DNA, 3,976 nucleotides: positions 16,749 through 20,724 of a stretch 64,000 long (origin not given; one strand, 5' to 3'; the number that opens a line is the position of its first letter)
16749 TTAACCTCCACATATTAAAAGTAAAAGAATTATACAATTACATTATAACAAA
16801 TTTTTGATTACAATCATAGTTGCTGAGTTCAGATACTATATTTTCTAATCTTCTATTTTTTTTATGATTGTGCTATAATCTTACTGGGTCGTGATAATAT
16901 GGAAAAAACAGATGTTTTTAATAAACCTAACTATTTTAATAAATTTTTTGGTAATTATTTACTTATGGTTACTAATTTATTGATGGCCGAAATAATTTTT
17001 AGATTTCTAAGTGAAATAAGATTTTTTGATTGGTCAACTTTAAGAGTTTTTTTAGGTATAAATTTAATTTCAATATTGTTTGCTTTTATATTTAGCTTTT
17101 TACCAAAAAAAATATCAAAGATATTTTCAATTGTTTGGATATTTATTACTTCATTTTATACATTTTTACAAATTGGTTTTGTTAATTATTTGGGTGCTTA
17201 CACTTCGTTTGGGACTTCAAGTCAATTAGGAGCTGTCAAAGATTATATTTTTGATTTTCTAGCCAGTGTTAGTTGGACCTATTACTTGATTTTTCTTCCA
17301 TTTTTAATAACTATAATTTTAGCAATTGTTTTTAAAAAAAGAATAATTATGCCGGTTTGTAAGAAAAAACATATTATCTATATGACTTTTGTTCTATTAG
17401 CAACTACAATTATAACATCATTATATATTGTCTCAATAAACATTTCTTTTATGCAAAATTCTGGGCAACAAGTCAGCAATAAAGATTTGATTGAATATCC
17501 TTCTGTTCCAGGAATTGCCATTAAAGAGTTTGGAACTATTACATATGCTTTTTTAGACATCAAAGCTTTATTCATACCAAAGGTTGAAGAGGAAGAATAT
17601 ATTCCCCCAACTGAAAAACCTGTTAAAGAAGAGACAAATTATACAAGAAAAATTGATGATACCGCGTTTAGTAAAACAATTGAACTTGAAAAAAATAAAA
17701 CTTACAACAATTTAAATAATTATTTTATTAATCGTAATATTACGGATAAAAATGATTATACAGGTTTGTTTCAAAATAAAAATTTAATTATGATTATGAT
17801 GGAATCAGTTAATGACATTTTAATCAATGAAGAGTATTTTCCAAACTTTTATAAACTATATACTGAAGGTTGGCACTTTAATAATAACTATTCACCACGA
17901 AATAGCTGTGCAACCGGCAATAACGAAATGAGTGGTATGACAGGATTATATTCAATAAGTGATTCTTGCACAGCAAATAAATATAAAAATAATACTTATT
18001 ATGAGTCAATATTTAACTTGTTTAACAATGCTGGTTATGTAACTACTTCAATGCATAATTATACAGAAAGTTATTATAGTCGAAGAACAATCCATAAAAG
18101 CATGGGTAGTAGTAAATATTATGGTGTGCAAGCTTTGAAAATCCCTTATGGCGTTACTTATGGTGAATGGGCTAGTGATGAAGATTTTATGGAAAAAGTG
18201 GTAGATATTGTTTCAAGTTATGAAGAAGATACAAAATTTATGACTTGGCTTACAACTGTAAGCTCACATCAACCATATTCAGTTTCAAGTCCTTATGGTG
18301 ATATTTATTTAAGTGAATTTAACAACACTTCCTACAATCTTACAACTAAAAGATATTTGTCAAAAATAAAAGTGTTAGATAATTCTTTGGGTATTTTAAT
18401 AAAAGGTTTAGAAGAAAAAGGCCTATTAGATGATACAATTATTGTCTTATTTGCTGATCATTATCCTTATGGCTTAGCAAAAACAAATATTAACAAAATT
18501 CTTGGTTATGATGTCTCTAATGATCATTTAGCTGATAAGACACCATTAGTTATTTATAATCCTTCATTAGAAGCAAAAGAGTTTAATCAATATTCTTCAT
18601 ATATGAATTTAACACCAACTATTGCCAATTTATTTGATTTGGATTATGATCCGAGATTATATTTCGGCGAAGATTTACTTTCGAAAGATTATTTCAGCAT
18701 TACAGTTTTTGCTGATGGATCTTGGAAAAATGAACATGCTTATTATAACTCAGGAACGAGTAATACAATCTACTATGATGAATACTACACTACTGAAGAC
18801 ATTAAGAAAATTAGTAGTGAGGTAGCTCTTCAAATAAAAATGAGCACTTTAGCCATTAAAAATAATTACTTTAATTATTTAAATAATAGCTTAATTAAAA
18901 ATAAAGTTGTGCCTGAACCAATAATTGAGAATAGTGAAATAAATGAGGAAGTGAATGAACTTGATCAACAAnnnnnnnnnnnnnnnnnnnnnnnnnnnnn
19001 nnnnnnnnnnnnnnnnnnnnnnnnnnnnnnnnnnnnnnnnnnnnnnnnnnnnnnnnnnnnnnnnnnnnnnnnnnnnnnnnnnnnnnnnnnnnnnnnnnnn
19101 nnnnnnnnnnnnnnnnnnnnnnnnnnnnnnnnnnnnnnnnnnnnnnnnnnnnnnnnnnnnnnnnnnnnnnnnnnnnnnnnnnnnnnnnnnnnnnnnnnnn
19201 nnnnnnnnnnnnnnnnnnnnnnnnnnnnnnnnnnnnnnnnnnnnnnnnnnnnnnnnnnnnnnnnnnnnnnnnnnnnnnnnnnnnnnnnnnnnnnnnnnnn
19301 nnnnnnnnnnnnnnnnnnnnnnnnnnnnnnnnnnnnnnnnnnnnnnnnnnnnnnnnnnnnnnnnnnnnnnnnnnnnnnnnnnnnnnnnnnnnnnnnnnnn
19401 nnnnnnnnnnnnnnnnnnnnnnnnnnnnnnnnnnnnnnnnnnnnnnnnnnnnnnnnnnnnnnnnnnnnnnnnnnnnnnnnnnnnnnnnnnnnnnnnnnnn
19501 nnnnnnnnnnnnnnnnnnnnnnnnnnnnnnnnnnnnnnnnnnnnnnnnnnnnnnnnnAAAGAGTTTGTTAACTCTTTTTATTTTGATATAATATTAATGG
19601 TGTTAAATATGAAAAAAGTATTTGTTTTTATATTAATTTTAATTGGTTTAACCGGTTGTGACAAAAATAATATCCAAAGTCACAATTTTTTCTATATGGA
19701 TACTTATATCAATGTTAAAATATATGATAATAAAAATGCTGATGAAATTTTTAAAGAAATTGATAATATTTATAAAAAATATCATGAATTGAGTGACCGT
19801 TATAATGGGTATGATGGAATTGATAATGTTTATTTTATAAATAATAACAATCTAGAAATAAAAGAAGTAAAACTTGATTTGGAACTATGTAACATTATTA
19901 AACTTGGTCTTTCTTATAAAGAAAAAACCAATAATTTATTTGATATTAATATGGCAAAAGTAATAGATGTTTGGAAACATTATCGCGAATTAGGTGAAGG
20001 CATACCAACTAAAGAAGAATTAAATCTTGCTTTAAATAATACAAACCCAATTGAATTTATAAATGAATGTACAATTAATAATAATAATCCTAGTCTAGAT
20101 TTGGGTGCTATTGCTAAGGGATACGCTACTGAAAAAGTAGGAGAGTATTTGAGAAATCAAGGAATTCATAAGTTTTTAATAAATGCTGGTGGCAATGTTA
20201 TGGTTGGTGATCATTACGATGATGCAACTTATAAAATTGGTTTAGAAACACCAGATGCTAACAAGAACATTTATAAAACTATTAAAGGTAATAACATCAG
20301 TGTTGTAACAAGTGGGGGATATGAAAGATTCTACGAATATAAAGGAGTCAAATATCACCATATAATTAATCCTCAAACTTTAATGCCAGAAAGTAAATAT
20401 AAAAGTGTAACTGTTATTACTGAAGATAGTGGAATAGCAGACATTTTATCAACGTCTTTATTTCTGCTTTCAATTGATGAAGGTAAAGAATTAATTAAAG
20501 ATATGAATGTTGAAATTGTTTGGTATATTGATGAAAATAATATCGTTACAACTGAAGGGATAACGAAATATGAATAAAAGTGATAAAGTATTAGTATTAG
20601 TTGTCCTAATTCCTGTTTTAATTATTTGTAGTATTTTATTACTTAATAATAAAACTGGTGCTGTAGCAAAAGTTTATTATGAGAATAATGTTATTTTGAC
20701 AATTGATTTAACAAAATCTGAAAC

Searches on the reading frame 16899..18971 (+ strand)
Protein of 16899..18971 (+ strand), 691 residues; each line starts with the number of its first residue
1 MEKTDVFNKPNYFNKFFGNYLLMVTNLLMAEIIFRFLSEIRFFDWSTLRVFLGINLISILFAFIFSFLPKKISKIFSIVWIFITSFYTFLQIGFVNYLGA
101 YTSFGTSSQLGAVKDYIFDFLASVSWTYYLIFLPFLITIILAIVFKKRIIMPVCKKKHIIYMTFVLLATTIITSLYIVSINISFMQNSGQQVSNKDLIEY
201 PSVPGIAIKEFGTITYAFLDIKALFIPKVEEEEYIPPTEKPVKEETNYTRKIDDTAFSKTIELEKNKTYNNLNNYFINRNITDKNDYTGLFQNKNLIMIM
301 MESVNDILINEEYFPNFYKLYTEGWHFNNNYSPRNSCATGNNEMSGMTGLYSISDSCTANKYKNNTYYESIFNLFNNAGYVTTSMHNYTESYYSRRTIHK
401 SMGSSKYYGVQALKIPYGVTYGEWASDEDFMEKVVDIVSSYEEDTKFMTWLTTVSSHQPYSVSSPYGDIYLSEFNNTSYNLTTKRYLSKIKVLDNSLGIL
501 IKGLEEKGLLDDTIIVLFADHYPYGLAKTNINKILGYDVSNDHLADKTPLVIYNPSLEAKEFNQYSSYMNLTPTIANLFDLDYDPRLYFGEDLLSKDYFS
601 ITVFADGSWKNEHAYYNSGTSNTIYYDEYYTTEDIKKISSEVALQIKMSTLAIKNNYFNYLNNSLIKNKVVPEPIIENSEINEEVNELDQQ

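Call 31: search_protein_families(library=pfam, proteins=[window:16899-18971:+], max_evalue=0.001)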
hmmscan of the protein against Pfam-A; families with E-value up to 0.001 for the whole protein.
window:16899-18971:+ (691 aa): 3 families
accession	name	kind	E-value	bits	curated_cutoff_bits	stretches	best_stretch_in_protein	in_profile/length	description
PF00884.28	Sulfatase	-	2.1e-32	113.1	25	1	294-580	1-300/301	Sulfatase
PF01663.27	Phosphodiest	-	2.7e-06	27.6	23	1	297-526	2-224/342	Type I phosphodiesterase / nucleotide pyrophosphatase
PF02995.22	DUF229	-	0.00036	19.8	25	0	290-521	123-341/496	Protein of unknown function (DUF229)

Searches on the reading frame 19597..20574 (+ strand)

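Call 32: search_protein_families(library=pfam, proteins=[window:19597-20574:+], max_evalue=0.001)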
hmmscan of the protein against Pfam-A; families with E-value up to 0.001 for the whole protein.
window:19597-20574:+ (326 aa): 2 families
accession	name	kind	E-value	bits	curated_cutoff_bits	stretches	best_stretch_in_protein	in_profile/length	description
PF02424.20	ApbE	-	1.3e-62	212.2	25.6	1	34-308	1-265/266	ApbE family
PF08139.17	LPAM_1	-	0.0008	20.1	20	0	5-21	1-17/18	Prokaryotic membrane lipoprotein lipid attachment site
